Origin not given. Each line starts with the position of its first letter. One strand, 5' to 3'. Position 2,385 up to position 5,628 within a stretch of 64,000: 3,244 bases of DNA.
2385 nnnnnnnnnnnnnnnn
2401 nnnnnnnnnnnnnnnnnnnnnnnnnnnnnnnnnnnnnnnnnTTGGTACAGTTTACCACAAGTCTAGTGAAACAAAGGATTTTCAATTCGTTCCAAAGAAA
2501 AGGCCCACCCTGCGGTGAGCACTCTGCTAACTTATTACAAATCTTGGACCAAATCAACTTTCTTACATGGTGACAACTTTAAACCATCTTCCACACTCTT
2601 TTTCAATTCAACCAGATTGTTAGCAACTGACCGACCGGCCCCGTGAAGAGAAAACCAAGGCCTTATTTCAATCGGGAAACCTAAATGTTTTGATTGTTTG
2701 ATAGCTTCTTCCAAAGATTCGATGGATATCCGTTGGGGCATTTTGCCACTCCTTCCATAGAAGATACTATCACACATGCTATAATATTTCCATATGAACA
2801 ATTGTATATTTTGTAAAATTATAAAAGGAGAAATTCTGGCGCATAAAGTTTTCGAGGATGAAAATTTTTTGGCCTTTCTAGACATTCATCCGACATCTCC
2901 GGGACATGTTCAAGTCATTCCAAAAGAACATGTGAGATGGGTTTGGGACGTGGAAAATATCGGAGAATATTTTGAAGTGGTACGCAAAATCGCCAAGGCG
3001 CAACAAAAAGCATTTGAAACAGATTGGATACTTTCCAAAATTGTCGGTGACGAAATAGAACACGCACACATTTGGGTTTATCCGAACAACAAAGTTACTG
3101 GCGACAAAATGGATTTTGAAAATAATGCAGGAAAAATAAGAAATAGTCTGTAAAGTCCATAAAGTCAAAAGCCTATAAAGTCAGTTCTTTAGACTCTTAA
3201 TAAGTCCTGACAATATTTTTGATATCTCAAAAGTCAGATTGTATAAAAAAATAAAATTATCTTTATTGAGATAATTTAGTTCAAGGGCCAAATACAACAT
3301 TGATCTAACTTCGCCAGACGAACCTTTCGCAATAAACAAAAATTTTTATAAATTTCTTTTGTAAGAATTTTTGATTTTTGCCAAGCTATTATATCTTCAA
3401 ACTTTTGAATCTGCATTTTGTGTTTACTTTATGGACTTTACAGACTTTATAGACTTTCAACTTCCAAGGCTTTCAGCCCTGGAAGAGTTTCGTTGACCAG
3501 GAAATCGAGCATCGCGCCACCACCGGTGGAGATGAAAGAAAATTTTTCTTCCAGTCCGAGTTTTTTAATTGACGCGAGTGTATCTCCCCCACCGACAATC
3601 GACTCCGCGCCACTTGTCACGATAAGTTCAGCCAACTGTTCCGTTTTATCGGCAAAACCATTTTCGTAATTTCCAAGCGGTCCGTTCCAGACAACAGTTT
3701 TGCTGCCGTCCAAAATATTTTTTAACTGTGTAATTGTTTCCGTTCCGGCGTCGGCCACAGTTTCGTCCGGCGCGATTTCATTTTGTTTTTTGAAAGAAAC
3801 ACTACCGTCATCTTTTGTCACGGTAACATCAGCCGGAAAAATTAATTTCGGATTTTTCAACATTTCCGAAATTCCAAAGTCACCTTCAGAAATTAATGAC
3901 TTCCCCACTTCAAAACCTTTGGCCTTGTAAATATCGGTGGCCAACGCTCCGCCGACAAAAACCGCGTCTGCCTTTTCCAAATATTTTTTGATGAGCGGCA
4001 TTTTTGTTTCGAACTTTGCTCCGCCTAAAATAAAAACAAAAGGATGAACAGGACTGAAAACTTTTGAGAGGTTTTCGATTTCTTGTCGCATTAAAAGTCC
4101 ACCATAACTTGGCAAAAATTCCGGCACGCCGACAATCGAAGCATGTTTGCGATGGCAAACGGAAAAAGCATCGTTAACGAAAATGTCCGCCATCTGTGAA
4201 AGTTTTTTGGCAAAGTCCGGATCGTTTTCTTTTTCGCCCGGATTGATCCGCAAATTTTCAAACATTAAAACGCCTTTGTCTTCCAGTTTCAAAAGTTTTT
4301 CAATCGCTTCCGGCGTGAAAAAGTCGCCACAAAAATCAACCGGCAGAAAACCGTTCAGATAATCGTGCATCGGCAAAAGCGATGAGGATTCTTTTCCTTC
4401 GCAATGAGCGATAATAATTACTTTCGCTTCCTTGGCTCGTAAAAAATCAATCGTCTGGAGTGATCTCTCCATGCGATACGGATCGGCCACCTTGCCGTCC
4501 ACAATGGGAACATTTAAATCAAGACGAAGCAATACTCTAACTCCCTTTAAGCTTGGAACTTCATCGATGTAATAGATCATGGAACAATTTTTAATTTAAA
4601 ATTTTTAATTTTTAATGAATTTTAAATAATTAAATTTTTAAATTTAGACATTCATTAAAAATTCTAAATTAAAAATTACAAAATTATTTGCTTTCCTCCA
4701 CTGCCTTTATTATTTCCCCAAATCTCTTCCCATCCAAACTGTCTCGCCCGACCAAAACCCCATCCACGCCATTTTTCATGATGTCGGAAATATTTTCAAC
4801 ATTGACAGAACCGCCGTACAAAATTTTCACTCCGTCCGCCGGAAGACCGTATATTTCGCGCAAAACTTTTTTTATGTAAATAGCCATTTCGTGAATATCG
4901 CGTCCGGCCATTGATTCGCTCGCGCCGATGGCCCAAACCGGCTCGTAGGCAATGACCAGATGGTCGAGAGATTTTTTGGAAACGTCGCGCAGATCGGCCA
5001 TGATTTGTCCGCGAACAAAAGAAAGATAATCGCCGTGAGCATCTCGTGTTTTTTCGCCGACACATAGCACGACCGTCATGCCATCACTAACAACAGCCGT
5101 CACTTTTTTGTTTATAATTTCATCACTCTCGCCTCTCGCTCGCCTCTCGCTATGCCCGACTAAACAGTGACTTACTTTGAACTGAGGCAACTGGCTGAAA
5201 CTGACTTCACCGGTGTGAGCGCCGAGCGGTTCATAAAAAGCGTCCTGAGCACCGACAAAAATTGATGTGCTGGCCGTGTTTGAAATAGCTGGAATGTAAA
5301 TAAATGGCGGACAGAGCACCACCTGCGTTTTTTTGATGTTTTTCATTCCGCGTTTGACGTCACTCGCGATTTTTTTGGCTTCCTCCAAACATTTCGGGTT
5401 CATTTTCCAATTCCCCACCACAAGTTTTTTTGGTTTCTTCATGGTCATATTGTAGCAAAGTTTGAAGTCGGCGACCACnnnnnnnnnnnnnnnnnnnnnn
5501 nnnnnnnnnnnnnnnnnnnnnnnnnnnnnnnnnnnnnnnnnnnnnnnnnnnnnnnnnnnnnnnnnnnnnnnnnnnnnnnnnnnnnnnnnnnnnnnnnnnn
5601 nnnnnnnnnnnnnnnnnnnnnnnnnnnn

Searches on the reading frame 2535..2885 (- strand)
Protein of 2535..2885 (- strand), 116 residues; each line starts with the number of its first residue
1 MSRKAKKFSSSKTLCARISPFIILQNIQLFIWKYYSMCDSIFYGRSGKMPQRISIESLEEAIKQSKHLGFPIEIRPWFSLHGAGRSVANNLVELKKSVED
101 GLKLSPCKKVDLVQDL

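Call 7: search_protein_families(library=pfam, proteins=[window:2535-2885:-], max_evalue=0.001)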
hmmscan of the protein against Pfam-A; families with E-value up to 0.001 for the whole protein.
window:2535-2885:- (116 aa): 1 family
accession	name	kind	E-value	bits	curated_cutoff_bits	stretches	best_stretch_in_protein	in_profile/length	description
PF02786.22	CPSase_L_D2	-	2.3e-06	27.7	19.8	1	54-106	23-75/211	Carbamoyl-phosphate synthase L chain, ATP binding domain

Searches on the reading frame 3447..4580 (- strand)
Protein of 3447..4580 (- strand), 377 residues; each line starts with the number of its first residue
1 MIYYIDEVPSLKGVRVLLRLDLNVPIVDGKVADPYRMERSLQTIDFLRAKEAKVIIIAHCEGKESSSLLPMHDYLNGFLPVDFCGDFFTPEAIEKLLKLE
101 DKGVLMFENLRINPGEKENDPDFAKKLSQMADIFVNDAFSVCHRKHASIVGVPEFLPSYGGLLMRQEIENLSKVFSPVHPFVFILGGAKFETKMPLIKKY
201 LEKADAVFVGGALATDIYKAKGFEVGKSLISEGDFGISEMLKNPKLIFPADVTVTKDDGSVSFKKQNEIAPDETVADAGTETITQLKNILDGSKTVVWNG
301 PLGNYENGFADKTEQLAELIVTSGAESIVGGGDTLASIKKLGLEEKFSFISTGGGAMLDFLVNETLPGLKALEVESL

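Call 7: search_protein_families(library=pfam, proteins=[window:3447-4580:-], max_evalue=0.001)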
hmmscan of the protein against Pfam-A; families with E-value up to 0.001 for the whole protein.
window:3447-4580:- (377 aa): 1 family
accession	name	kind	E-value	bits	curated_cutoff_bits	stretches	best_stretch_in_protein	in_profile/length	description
PF00162.24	PGK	-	5e-105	352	27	1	10-361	5-376/379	Phosphoglycerate kinase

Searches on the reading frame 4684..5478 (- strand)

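Call 7: search_protein_families(library=pfam, proteins=[window:4684-5478:-], max_evalue=0.001)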
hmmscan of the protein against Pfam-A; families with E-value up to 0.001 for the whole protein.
window:4684-5478:- (264 aa): 1 family
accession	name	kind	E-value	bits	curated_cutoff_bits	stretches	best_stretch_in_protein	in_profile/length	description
PF00121.24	TIM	-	2.9e-71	240.3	20.1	1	18-259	1-244/245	Triosephosphate isomerase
